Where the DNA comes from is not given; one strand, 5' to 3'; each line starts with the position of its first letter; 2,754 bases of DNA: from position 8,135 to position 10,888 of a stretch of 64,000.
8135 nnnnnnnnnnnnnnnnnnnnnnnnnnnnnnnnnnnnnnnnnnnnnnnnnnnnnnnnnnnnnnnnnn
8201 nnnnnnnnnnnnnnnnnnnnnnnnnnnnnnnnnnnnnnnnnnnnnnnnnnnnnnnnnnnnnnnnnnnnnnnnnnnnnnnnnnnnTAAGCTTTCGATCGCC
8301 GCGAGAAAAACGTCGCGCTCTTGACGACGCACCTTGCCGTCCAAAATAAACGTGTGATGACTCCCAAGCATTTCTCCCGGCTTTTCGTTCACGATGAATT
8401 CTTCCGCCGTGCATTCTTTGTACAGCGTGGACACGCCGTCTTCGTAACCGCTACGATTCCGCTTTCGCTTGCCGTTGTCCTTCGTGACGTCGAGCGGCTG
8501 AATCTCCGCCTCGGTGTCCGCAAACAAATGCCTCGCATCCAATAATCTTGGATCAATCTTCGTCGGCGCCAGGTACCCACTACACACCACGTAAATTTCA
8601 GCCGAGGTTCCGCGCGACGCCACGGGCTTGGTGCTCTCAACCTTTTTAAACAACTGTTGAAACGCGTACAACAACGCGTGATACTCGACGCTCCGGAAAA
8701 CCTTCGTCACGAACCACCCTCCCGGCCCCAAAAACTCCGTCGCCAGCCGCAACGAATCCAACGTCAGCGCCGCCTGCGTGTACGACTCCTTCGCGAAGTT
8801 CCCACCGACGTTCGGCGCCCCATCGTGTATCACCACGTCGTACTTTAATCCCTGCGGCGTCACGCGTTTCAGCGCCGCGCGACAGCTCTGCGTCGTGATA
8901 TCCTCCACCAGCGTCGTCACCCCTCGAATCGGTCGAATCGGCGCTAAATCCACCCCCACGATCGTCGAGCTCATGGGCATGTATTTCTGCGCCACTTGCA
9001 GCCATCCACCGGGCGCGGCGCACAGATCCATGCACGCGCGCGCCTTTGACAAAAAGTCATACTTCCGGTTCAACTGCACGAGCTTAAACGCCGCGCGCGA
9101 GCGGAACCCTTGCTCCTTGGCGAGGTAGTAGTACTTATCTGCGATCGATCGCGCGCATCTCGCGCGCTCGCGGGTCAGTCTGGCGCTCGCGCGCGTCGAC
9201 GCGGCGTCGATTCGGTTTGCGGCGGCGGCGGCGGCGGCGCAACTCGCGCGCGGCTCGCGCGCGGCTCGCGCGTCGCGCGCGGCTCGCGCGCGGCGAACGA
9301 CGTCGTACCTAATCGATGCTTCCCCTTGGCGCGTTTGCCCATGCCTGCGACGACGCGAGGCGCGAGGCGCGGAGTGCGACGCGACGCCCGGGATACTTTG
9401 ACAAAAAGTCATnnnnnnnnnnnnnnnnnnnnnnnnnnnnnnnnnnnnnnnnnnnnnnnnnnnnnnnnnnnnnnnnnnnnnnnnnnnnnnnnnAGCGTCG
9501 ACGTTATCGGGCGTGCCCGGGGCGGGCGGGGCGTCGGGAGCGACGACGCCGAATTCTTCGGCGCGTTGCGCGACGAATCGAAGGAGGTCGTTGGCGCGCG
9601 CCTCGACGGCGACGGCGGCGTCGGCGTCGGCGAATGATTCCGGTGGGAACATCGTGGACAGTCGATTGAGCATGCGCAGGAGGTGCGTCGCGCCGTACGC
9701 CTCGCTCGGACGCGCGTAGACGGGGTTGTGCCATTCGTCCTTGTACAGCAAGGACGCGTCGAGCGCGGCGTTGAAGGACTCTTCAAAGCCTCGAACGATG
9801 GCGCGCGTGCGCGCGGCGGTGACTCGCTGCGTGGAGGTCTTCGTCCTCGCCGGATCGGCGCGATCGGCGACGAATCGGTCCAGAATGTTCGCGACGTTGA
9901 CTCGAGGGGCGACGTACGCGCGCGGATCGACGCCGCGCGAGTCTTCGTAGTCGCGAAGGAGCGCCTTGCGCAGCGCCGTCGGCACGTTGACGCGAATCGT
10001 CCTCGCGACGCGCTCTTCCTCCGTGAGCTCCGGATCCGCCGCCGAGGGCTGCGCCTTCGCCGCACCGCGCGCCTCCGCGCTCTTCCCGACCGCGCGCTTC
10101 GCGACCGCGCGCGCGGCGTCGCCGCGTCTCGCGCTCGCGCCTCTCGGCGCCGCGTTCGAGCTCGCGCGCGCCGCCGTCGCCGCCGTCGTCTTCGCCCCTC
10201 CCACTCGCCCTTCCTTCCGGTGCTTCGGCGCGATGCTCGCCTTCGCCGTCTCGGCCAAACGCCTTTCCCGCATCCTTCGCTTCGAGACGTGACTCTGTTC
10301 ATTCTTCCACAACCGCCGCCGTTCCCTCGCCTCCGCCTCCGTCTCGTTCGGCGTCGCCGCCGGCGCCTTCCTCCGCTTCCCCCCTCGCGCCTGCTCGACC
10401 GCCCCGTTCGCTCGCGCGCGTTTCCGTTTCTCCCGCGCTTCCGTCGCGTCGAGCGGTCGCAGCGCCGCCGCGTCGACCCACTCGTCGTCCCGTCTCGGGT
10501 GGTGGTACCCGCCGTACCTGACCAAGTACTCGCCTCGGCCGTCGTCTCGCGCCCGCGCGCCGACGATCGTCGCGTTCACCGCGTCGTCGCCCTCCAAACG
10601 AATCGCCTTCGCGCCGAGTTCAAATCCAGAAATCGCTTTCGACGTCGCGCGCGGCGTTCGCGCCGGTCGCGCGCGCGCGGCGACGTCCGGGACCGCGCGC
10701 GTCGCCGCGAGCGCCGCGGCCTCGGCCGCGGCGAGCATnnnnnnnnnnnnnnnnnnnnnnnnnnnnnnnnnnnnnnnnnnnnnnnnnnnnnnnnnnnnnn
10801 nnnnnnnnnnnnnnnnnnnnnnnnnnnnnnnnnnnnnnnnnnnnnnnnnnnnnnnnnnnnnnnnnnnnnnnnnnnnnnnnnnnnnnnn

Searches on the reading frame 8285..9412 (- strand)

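Call 26: search_protein_families(library=pfam, proteins=[window:8285-9412:-], max_evalue=0.001)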
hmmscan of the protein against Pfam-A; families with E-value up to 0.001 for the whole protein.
window:8285-9412:- (376 aa): 2 families
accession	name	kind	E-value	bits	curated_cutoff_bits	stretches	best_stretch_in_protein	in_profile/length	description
PF01728.25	FtsJ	-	1.4e-47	162.4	24.1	1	103-280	1-181/181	FtsJ-like methyltransferase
PF11861.13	DUF3381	-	1.8e-10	41.3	25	1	315-359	3-47/163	Ribosomal RNA methyltransferase Spb1, DUF3381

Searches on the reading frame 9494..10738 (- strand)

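Call 26: search_protein_families(library=pfam, proteins=[window:9494-10738:-], max_evalue=0.001)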
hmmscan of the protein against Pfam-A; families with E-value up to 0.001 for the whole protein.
window:9494-10738:- (415 aa): 1 family
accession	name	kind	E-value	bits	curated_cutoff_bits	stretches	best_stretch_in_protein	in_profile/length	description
PF05712.18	MRG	-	4.1e-16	59.4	22.8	1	237-396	8-182/190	MRG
